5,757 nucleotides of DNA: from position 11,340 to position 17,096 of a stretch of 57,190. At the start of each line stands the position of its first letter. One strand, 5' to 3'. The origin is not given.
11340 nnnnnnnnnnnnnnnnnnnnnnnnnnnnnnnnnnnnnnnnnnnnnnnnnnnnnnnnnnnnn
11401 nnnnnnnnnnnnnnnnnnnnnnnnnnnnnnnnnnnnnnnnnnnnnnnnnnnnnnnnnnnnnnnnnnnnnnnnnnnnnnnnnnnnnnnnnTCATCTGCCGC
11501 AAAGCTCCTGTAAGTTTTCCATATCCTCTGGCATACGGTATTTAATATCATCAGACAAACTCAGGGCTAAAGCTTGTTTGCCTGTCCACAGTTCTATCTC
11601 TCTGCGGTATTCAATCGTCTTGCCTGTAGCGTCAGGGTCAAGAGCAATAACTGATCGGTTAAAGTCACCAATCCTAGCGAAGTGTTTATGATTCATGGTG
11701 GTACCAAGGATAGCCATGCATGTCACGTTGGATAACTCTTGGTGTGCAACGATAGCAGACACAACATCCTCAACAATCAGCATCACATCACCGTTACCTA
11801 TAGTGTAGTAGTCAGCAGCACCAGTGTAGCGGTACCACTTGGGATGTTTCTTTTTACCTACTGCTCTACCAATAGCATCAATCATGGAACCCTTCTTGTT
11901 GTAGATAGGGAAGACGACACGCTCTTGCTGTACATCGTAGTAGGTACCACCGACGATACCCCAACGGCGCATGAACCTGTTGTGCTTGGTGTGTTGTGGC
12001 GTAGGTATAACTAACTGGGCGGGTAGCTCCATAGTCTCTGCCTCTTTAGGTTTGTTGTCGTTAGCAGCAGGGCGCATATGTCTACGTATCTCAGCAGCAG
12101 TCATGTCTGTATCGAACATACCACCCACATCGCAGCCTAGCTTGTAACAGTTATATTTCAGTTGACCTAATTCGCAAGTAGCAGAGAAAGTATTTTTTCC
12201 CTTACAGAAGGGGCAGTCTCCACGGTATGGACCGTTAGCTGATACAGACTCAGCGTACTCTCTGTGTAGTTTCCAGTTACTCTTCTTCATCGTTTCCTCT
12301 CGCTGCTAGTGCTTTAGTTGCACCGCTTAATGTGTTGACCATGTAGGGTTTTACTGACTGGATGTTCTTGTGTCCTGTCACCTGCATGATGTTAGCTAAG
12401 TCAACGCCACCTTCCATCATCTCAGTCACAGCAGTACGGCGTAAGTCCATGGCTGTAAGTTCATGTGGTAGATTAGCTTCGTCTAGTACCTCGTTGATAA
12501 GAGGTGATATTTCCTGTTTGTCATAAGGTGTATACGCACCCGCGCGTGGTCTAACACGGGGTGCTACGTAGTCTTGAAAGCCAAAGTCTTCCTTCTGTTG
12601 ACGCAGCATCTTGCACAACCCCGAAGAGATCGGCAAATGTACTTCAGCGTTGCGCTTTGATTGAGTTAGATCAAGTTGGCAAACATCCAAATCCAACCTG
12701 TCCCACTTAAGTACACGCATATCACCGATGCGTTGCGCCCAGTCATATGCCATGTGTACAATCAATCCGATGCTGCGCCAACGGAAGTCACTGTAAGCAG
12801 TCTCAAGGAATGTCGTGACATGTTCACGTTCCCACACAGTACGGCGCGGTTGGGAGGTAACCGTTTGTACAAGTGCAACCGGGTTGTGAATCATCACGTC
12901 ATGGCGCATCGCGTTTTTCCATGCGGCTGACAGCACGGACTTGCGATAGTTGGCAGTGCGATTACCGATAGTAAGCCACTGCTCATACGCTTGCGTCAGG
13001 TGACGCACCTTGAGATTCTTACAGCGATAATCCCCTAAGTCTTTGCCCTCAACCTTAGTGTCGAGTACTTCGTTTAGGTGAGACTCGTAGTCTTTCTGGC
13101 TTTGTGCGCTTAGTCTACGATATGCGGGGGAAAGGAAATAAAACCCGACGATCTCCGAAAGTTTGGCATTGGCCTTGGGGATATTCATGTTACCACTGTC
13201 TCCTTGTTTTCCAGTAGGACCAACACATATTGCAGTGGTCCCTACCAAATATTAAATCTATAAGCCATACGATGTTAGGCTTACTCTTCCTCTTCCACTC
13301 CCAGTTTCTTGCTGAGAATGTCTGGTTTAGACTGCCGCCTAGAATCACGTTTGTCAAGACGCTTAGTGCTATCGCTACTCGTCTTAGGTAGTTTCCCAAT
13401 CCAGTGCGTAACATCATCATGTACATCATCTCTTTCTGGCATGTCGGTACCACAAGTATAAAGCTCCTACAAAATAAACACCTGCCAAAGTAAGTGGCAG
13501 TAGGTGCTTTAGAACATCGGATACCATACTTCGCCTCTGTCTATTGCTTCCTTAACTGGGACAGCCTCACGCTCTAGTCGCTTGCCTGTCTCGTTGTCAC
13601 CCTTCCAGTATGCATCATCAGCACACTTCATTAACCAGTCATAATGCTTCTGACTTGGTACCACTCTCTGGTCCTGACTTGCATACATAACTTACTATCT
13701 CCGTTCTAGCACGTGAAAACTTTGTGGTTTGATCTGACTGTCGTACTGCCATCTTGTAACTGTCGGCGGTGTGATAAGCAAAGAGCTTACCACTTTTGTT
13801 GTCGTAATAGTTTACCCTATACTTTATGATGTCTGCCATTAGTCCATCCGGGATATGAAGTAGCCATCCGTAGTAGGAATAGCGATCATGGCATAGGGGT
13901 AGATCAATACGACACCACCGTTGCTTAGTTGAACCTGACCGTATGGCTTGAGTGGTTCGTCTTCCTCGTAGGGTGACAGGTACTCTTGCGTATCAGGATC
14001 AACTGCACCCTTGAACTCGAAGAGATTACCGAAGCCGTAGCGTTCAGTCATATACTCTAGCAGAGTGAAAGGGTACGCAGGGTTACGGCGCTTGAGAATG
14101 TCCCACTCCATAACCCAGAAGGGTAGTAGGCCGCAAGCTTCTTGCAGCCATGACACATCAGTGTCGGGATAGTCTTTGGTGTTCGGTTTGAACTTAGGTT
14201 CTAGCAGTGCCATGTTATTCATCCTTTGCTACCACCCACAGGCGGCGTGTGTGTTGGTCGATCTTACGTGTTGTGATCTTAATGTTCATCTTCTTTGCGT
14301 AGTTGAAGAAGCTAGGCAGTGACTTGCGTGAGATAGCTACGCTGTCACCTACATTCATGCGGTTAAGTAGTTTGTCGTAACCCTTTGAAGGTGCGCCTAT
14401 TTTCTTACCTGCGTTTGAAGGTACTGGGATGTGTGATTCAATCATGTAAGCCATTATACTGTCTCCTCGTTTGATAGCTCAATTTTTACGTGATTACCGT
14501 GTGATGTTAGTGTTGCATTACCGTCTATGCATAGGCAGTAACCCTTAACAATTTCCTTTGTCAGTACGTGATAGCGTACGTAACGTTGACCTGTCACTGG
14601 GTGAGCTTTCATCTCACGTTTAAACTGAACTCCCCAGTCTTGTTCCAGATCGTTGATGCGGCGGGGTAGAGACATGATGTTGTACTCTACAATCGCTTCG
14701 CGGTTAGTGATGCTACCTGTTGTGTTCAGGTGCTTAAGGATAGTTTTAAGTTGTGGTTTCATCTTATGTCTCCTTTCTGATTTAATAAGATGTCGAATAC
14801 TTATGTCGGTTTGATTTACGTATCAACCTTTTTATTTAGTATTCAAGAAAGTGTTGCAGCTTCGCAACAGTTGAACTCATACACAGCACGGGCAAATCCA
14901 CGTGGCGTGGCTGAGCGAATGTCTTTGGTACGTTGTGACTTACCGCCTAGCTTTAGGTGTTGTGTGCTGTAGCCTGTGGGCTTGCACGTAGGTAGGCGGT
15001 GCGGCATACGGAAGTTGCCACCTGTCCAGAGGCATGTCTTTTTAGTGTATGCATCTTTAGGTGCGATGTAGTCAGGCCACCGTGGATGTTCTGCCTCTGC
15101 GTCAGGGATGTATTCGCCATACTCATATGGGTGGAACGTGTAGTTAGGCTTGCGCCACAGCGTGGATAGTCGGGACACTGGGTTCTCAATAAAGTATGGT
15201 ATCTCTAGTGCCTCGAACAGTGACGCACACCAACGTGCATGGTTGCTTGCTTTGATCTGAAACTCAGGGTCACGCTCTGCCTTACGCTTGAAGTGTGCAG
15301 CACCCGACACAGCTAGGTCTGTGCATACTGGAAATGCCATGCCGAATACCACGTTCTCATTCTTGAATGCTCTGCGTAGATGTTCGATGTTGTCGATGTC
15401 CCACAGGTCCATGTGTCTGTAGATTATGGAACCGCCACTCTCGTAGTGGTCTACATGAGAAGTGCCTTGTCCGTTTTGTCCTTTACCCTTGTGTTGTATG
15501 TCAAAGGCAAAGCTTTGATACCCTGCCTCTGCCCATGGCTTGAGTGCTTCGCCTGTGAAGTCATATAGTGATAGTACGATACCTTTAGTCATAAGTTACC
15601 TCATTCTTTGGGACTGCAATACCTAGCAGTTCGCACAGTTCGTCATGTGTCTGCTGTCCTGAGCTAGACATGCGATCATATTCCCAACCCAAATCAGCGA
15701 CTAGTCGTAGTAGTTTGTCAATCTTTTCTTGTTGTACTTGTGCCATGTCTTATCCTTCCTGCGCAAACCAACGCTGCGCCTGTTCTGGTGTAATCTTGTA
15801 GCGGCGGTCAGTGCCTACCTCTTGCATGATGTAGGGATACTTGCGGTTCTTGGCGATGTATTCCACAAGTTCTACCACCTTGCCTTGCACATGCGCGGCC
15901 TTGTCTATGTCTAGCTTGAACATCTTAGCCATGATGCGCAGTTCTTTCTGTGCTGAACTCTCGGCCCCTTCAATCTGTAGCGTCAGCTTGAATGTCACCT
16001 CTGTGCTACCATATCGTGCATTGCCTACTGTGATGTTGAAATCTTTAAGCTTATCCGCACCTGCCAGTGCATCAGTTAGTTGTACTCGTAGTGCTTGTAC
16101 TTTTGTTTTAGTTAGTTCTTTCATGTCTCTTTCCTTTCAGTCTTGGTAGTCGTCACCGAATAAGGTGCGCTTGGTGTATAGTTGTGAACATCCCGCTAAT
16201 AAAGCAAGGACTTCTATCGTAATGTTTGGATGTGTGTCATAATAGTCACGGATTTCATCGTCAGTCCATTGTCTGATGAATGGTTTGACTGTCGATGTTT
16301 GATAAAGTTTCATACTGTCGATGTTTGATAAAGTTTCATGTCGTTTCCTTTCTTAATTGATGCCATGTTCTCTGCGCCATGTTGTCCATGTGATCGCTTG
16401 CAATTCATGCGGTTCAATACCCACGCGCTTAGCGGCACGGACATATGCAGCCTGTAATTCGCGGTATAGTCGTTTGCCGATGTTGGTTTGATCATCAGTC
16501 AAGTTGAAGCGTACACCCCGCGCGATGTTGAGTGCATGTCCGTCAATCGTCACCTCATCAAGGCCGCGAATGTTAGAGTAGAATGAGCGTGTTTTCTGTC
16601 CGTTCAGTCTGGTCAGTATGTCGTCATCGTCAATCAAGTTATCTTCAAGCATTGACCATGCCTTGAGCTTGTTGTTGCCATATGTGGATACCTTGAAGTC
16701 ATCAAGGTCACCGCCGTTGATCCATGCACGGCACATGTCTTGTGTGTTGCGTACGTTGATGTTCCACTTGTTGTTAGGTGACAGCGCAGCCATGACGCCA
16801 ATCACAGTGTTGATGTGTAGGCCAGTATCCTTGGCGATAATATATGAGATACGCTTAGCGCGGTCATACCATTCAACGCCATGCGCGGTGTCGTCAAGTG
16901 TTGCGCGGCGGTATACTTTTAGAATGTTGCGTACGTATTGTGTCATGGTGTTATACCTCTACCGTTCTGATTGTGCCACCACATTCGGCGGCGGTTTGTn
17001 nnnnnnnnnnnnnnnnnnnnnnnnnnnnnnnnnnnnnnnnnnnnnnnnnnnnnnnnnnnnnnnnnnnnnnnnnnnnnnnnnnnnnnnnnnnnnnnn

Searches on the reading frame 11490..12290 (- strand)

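Call 11: search_protein_families(library=phrogs, proteins=[window:11490-12290:-])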
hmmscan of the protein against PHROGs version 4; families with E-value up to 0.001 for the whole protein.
window:11490-12290:- (266 aa): 3 families
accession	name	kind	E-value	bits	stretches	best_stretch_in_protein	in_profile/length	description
phrog_47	-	DNA, RNA and nucleotide metabolism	7.7e-20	72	1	22-227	51-291/947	DNA primase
phrog_6444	-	DNA, RNA and nucleotide metabolism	6.3e-05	23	1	115-152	194-231/577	DNA primase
phrog_849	-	DNA, RNA and nucleotide metabolism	0.00069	19.7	0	147-226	213-302/435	DNA primase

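Call 92: search_protein_families(library=pfam, proteins=[window:11490-12290:-], max_evalue=0.001)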
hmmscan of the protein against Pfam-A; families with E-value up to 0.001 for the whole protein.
window:11490-12290:- (266 aa): 1 family
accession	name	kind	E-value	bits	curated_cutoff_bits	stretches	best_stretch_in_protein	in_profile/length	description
PF08275.17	DNAG_N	-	0.00013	22.5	26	1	115-152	69-106/128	DNA primase catalytic core, N-terminal domain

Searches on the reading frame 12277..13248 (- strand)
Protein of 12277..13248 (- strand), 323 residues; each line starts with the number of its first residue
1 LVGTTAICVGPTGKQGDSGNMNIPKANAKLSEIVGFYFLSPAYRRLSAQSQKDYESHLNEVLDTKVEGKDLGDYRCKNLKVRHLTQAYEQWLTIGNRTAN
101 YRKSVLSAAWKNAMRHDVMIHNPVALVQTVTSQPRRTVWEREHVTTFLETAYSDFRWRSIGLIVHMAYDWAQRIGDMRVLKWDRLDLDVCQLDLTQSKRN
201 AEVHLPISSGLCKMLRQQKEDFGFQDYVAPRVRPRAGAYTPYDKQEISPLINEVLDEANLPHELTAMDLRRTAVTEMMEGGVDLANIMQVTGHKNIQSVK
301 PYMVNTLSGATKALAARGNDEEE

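Call 11: search_protein_families(library=phrogs, proteins=[window:12277-13248:-])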
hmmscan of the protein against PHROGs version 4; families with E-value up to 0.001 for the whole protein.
window:12277-13248:- (323 aa): 3 families
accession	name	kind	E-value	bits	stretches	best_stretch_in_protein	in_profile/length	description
phrog_1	-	integration and excision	2.8e-33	117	1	29-303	165-433/611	integrase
phrog_216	-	integration and excision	2e-19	70.8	1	105-302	21-221/301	integrase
phrog_7244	-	integration and excision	2.8e-09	37.6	1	70-208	109-244/263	integrase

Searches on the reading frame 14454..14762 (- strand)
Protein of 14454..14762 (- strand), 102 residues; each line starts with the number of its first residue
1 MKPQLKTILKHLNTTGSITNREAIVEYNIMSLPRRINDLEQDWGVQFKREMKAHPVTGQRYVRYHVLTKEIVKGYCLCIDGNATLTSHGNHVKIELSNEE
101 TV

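Call 76: search_protein_families(library=pfam, proteins=[window:14454-14762:-], max_evalue=0.05)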
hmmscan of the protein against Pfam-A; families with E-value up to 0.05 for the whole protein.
window:14454-14762:- (102 aa): 1 family
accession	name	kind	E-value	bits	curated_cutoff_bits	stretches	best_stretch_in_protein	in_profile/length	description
PF14090.12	HTH_39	-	1.5e-10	41.2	21.3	1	4-64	2-65/70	Winged helix-turn-helix domain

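Call 87: search_protein_families(library=phrogs, proteins=[window:14454-14762:-], max_evalue=0.01)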
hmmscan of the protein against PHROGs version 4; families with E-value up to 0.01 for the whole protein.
window:14454-14762:- (102 aa): 1 family
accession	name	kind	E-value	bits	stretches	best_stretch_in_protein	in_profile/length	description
phrog_4973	-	unknown function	2.6e-14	54.3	1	4-68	69-132/149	-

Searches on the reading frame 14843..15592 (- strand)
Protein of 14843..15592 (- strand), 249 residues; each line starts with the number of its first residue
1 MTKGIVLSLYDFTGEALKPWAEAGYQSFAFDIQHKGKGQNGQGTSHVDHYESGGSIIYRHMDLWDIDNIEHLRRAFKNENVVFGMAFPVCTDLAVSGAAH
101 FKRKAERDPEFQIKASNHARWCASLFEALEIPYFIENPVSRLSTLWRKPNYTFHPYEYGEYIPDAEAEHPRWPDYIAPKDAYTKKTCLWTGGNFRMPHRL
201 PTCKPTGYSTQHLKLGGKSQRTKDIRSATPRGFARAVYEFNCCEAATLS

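Call 11: search_protein_families(library=phrogs, proteins=[window:14843-15592:-])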
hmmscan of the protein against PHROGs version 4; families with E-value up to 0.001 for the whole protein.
window:14843-15592:- (249 aa): 2 families
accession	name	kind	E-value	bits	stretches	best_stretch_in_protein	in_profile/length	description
phrog_757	-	other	3.8e-69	233.5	1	1-241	12-218/247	DNA methyltransferase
phrog_27471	-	unknown function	6.1e-05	24.1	0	135-160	10-35/93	-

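Call 92: search_protein_families(library=pfam, proteins=[window:14843-15592:-], max_evalue=0.001)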
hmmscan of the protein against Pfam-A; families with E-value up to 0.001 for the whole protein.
window:14843-15592:- (249 aa): 0 families

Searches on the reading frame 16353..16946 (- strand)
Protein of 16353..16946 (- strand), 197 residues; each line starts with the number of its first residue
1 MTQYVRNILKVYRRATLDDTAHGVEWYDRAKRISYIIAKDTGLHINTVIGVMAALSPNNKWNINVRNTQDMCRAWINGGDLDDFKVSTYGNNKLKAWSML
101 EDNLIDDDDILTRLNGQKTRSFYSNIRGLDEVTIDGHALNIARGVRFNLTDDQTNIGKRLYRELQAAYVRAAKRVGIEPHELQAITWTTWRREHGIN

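Call 11: search_protein_families(library=phrogs, proteins=[window:16353-16946:-])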
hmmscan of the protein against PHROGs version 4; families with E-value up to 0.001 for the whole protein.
window:16353-16946:- (197 aa): 2 families
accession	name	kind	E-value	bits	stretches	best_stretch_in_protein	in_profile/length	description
phrog_3842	-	unknown function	8.1e-63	213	1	1-195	15-205/206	-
phrog_2878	-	unknown function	8.8e-09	35.6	1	3-70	127-194/631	-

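Call 34: search_protein_families(library=pfam, proteins=[window:16353-16946:-], max_evalue=0.1)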
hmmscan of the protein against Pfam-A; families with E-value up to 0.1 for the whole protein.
window:16353-16946:- (197 aa): 1 family
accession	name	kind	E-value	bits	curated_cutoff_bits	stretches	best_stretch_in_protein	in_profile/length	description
PF23802.1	DUF7178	-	4.7e-44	151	27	1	2-192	13-191/193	Family of unknown function (DUF7178)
